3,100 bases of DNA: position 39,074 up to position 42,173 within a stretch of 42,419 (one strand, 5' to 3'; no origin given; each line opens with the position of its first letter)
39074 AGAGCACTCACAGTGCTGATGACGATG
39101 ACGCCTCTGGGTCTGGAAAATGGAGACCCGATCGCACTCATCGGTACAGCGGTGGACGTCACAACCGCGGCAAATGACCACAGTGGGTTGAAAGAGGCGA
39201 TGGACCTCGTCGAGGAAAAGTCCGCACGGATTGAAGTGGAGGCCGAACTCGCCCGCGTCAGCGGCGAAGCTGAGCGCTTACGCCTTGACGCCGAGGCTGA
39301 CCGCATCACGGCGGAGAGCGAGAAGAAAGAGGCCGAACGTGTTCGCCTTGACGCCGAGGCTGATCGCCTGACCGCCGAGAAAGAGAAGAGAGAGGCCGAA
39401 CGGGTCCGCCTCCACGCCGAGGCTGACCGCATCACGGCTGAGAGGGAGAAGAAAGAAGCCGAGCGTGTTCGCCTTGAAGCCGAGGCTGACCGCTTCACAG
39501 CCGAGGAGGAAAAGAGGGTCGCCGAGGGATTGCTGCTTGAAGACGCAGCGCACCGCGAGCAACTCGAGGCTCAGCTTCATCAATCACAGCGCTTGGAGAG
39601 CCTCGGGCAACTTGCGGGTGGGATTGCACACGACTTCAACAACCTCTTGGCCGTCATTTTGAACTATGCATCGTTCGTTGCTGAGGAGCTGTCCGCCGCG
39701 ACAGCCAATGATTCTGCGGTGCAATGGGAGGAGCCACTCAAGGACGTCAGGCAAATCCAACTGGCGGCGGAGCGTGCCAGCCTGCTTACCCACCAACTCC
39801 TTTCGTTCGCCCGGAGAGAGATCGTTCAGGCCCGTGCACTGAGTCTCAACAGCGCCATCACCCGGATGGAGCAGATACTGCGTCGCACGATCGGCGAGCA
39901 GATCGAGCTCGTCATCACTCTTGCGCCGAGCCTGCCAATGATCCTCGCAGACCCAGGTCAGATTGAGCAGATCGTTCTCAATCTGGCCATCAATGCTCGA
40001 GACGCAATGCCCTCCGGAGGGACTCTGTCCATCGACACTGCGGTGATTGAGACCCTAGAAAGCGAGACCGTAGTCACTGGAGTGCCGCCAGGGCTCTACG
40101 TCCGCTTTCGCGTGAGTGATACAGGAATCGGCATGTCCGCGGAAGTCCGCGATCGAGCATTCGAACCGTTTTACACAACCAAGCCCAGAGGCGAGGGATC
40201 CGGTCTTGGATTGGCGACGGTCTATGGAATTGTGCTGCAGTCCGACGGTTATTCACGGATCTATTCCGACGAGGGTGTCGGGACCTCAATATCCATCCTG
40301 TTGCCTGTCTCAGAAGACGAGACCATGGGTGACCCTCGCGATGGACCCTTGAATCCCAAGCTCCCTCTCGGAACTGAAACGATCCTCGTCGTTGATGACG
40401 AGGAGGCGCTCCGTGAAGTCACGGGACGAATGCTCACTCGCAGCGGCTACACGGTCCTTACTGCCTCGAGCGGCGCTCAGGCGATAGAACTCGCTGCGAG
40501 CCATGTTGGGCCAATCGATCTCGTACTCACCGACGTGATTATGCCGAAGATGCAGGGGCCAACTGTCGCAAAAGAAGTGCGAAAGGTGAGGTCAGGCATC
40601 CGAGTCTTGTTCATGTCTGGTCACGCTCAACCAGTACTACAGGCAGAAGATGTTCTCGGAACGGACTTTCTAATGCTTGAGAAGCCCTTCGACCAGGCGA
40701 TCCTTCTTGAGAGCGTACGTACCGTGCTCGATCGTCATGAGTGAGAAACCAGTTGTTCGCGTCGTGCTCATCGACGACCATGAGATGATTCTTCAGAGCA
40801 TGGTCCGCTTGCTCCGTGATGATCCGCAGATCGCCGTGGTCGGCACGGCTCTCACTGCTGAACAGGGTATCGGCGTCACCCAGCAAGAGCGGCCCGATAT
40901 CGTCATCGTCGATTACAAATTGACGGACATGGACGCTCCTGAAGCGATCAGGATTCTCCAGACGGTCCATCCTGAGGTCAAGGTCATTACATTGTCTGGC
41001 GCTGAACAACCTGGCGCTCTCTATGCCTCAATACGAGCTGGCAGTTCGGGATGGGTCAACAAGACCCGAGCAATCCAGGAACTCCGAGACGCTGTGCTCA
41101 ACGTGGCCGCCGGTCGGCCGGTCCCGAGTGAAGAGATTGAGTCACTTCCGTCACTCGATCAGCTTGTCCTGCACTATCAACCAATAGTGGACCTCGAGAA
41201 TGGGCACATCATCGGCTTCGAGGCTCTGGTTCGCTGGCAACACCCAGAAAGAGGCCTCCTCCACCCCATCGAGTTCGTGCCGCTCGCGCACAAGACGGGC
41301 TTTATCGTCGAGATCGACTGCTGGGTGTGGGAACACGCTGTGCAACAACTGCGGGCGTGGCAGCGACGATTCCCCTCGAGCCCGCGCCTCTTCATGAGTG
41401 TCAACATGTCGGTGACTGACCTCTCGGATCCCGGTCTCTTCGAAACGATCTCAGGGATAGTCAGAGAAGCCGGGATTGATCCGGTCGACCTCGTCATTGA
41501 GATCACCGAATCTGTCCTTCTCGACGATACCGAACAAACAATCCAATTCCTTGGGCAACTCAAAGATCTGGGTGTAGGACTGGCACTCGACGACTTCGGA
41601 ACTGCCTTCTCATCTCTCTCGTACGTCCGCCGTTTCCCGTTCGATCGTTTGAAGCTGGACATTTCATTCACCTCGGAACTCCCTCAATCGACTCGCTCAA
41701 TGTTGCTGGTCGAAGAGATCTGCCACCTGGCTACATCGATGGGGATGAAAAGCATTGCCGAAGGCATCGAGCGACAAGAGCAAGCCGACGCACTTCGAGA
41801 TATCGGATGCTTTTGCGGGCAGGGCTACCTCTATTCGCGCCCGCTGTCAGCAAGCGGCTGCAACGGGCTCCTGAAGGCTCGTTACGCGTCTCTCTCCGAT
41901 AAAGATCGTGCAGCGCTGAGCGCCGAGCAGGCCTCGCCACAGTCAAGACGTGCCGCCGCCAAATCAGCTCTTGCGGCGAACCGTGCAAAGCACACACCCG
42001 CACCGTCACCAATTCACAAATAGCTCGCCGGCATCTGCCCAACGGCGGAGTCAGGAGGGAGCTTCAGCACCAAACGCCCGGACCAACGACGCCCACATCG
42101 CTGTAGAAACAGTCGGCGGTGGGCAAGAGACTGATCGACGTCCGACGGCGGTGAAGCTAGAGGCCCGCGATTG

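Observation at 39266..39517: Four tandem 63-bp (21-aa) repeats expanding the helix between the PAS sensor and the kinase core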

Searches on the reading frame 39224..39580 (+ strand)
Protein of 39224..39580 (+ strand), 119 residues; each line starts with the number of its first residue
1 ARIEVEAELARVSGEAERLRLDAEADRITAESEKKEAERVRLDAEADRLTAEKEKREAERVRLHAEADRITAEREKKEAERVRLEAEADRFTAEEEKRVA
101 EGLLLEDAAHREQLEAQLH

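Call 36: find_homologous_proteins(query=window:39224-39580:+, max_evalue=0.00001)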
Query window:39224-39580:+ (119 aa): 12 proteins with E <= 0.00001 among 7032 candidates.
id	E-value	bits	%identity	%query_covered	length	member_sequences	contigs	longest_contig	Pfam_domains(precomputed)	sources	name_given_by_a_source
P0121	6.9e-41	156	74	76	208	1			PF13426.14,PF13188.14,PF05917.16,PF08448.17,PF00989.32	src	-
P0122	1.6e-27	114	69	98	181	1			-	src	-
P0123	1.1e-18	85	70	76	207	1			PF13426.14,PF13188.14,PF08448.17,PF00989.32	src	-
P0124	9.1e-15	73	81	50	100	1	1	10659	-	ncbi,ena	-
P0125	1.4e-13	69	73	54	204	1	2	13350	PF13426.14,PF13188.14,PF08448.17,PF00989.32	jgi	jgi:PAS domain S-box-containing protein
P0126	5.7e-13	67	79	51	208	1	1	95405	PF13426.14,PF08448.17,PF00989.32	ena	-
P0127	2.4e-11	62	69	54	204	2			PF13426.14,PF13188.14,PF08448.17,PF00989.32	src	-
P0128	1.3e-9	56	71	49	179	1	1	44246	PF13426.14,PF13188.14,PF08448.17,PF00989.32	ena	-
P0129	9.5e-8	50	73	43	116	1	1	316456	-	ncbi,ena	-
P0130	4.7e-7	48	72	39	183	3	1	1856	PF13426.14,PF13188.14,PF00989.32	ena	-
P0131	5.6e-7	48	63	50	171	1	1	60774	PF13426.14,PF13188.14,PF08448.17,PF00989.32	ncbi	ncbi:MAG: PAS domain S-box protein, partial [Acidimicrobiales bacterium]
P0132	1.5e-6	46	58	50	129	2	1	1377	-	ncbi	-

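Call 57: search_protein_families(library=pfam, proteins=[P0121], max_evalue=0.1)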
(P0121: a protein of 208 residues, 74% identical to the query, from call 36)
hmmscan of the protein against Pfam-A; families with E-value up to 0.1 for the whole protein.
P0121 (208 aa): 9 families
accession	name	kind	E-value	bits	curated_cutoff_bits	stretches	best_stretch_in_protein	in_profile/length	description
PF00989.32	PAS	-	7.7e-13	48.9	22.6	1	12-72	6-68/113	PAS fold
PF13426.13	PAS_9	-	1e-11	45.4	27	1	17-108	1-103/103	PAS domain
PF13188.13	PAS_8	-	7.4e-08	32.5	21.8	1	12-64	6-55/65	PAS domain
PF24545.1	Ig_TPPC8_2nd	-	1.7e-06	28.3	27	0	117-139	13-35/67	TPPC8 second Ig-like domain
PF08448.16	PAS_4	-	7.3e-06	26.6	23.1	1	13-59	1-48/110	PAS fold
PF05917.16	DUF874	-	1.6e-05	24.6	21.9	1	95-192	105-200/398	Helicobacter pylori protein of unknown function (DUF874)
PF24820.1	Diguanyl_cycl_sensor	-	4.1e-05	23.9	28.1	1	13-50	2-39/109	Diguanylate cyclase-like sensor domain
PF24638.1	KH_DEAH11_1st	-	0.061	14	27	0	184-206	34-56/65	DEAH11 eukaryotic type KH-domain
PF08447.18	PAS_3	-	0.079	13.7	25.6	0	30-53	2-25/89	PAS fold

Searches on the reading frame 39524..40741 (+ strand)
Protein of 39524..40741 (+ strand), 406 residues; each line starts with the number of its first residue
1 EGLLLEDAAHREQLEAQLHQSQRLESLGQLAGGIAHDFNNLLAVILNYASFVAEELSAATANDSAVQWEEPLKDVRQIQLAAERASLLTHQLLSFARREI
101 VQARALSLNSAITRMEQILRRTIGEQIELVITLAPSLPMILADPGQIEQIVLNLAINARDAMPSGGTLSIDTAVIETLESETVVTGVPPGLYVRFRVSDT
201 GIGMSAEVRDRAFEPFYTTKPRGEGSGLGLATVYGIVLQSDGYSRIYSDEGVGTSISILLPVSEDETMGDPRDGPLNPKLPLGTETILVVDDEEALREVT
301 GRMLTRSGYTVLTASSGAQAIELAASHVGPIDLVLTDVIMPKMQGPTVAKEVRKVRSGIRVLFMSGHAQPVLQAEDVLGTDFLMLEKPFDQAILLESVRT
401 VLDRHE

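Call 50: search_protein_representatives(protein=window:39524-40741:+)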
Query: 406 residues. Proteins with E-value up to 0.001 (for the whole library): 1049396; up to 1e-10: 502261; up to 1e-30: 192885. The best 150 are listed.
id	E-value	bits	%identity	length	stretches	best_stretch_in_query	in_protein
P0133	2.2e-161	553.5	66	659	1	3-403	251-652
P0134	2.8e-152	523.5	65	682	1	9-403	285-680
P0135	2.0e-136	471.4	77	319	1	58-352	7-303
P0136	3.7e-128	444.2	51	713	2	8-403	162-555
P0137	1.6e-126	438.8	50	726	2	9-403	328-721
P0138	2.6e-126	438.1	56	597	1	11-405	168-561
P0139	9.4e-126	436.3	55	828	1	5-403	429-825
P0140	2.9e-125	434.6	56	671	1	5-404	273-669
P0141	1.1e-124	432.7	55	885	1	4-404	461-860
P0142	1.4e-124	432.4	55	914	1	8-402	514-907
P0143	1.2e-123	429.3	53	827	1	9-404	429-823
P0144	5.3e-123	427.2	53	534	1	5-404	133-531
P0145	1.8e-122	425.5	53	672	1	7-403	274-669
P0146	1.3e-121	422.7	54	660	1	5-404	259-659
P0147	1.3e-121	422.6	54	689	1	6-402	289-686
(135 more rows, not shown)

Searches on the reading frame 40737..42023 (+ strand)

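Call 5: search_protein_families(library=pfam, proteins=[window:40737-42023:+], max_evalue=0.01)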
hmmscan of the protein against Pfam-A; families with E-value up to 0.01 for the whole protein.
window:40737-42023:+ (428 aa): 2 families
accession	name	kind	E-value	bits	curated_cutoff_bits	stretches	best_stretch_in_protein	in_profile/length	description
PF00563.25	EAL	-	6.3e-73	245.5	31.3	1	138-369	8-236/236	EAL domain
PF00072.30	Response_reg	-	4.1e-17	62.8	30.2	1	9-120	1-110/111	Response regulator receiver domain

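Call 66: search_protein_families(library=ncbifam, proteins=[window:40737-42020:+], max_evalue=0.001)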
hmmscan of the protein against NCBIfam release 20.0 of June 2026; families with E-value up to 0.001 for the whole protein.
window:40737-42020:+ (428 aa): 45 families (the best 25 are shown)
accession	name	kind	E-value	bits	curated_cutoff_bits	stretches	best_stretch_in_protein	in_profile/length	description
NF045675.1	PhdiestaseDibA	equivalog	4e-75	253.4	980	1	141-373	389-619/623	phosphodiesterase DibA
NF053781.1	cdiGMPphdstlr2612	equivalog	1.1e-67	228.7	1600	1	141-381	1027-1267/1268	Tlr1612 family c-di-GMP phosphodiesterase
NF052458.1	PhdiestGepA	equivalog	3.6e-62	210.7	1200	1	141-371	603-833/840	phosphodiesterase GepA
NF007474.0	PRK10060.1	equivalog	4.1e-59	200.4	782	1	141-380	420-655/663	cyclic di-GMP phosphodiesterase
NF008467.0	PRK11359.1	equivalog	1.3e-56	192.1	857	1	141-381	556-794/800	oxygen-sensing cyclic-di-GMP phosphodiesterase DosP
NF008807.1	PRK11829.1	equivalog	4.5e-47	160.5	733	1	143-373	429-656/670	biofilm formation regulator HmsP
NF007839.0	PRK10551.1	equivalog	4.7e-42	144.2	461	1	140-375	274-506/518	cyclic di-GMP phosphodiesterase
NF052596.1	RR_EAL_PvrR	equivalog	1e-40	139.6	580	1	7-381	4-391/398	response regulator cyclic di-GMP phosphodiesterase PvrR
NF052265.1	EAL_dom_RimA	equivalog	1.3e-23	83.6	430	1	250-370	113-234/248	S6 modification regulatory phosphodiesterase RimA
NF007298.0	PRK09776.1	equivalog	1e-21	76.6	1135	1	160-369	891-1096/1111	diguanylate cyclase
NF052445.1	RespRegMctR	equivalog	1.8e-20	73.2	300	1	7-129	2-124/205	two-component system response regulator MctR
NF045673.1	c-di-GMPRcptLapD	equivalog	7.7e-19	67.4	1020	1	135-369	418-644/647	cyclic di-GMP receptor LapD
NF007935.0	PRK10651.1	equivalog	5.8e-18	64.9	250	1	3-135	3-135/216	two-component system response regulator NarL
NF008281.1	PRK11059.1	equivalog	5.7e-17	61.2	663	1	141-369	408-629/633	RNase E specificity factor CsrD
NF007018.1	PRK09483.1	equivalog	3.3e-16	59.6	280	1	7-143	2-138/217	UvrY/SirA/GacA family response regulator transcription factor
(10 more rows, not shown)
